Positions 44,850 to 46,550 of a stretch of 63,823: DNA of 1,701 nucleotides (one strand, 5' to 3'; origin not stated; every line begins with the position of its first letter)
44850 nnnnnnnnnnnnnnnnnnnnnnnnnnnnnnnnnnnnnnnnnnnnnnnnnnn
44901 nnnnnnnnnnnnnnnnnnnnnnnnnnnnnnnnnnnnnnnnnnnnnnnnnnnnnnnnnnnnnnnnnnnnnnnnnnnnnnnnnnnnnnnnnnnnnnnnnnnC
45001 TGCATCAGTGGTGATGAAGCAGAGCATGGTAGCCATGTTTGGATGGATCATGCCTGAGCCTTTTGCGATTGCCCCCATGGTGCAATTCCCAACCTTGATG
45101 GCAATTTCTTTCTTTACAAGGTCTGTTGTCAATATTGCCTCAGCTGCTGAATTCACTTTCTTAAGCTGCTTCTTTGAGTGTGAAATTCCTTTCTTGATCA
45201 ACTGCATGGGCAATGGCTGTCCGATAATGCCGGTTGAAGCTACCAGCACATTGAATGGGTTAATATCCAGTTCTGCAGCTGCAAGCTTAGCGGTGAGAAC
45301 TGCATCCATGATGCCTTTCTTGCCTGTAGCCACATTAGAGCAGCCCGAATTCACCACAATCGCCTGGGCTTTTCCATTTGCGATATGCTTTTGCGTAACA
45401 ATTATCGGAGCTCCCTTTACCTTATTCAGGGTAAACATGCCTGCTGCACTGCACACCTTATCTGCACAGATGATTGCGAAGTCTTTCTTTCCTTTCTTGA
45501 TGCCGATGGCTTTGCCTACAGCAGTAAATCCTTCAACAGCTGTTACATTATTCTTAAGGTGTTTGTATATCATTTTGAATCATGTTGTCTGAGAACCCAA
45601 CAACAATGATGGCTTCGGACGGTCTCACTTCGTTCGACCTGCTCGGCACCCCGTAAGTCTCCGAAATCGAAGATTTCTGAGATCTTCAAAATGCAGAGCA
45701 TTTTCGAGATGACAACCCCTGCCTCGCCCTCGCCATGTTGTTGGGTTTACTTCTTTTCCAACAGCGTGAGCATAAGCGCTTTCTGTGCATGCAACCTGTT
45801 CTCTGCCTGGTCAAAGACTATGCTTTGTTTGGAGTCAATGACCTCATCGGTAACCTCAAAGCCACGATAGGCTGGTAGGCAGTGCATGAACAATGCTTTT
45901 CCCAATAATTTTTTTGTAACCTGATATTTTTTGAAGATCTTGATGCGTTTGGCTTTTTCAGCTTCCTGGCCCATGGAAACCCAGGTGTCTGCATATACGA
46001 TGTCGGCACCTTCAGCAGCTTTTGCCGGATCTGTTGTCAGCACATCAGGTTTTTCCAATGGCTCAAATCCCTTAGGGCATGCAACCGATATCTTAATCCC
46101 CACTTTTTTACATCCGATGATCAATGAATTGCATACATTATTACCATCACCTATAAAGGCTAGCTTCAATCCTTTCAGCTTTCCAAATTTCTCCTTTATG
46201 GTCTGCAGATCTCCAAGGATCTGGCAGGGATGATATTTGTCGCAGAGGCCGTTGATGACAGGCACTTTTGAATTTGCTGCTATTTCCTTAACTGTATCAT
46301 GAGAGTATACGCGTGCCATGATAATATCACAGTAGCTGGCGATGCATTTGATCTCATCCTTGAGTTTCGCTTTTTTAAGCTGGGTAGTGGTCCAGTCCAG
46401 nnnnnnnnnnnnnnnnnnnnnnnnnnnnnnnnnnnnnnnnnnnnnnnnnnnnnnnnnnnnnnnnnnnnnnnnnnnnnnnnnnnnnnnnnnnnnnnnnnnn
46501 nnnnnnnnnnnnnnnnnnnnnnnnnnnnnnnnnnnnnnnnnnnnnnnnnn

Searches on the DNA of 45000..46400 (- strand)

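Call 4: search_rna_families(source=window, start=45000, end=46400, threshold=evalue, max_evalue=10, show_alignments=3)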
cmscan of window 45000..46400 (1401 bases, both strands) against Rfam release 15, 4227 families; matches with E-value up to 10: 6.
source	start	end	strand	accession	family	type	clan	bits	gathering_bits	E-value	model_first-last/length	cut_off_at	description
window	45676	45715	+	RF03401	mir-1323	Gene; miRNA;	-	19.1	98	0.66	1-73/73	no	mir-1323 microRNA precursor family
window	45255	45305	+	RF01157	sn1185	Gene; snRNA; snoRNA; CD-box;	-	17.1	60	3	1-66/66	no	Small nucleolar RNA sn1185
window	46217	46335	-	RF00397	SNORA14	Gene; snRNA; snoRNA; HACA-box;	-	16.5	36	4.2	1-135/135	no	Small nucleolar RNA SNORA14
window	45257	45315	-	RF00653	mir-22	Gene; miRNA;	-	16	48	2.1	1-84/84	no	mir-22 microRNA precursor family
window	46104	46229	-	RF02034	IMES-1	Gene;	-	15.5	81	1.8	1-191/191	no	IMES-1 RNA motif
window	45734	45768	+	RF00256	mir-196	Gene; miRNA;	-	15.4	55.4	4.7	20-58/77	no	mir-196 microRNA precursor family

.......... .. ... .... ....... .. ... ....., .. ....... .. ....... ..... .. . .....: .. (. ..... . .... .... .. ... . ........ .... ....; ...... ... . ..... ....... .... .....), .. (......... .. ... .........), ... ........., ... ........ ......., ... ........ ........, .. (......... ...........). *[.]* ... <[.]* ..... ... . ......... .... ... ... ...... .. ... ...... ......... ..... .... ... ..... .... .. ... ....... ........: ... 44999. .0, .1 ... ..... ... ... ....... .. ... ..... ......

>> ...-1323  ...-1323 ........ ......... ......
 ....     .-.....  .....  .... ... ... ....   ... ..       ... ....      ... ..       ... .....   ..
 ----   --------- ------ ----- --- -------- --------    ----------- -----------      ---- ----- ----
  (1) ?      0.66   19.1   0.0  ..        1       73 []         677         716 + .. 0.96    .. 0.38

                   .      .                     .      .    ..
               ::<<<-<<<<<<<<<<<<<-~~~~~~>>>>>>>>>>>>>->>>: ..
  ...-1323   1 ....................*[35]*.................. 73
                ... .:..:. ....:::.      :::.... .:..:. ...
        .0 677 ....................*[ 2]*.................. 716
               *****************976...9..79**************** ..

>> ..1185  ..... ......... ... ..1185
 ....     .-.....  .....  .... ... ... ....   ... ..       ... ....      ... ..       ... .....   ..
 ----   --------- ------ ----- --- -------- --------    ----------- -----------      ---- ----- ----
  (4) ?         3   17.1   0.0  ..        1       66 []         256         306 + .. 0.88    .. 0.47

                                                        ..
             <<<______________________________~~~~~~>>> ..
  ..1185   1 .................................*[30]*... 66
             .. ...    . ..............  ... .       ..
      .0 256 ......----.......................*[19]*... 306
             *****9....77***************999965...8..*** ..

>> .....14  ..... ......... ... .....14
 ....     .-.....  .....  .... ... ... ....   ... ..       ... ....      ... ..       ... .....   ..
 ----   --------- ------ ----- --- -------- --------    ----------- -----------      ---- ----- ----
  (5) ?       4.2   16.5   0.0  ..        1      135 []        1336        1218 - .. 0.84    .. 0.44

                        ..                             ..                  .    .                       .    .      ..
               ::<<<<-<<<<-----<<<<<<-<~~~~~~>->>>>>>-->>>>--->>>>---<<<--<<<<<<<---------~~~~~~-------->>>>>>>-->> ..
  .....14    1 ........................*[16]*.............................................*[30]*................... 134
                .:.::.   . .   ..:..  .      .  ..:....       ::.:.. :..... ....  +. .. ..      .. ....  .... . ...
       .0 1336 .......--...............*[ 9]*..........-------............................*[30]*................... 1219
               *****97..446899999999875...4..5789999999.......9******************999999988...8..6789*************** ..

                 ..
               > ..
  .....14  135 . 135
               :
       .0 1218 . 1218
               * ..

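Call 32: search_dna_similar(query=window:45574-45760:-, collection=plasmids, mode=distant, max_evalue=1)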
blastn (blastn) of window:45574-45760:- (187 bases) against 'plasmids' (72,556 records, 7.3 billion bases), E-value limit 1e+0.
Records with a match: 1; places in all: 1; records where one place covers at least 80% of the query: 0.
Best place of each record, by identity: 80-90% 1.
By first word of the organism name: Mesorhizobium 1.
By predicted mobility (MOB-suite, as given by PLSDB): non-mobilizable 1.
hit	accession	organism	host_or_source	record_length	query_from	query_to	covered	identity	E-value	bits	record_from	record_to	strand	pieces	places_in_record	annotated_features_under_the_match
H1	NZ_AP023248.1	Mesorhizobium sp. 131-2-1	Lotus japonicus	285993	113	144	17%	87.5%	5e-1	41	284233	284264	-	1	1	chloride channel protein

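Call 33: search_dna_similar(query=window:45574-45760:-, collection=phages, mode=distant, max_evalue=1)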
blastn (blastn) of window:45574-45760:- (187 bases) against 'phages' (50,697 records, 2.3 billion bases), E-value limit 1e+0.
No match.

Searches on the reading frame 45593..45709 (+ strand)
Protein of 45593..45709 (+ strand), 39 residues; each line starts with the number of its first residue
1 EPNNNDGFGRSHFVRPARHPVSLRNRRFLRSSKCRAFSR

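Call 59: search_protein_families(library=pfam, proteins=[window:45593-45709:+], max_evalue=10)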
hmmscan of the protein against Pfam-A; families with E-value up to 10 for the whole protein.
seq(39 aa): 0 families
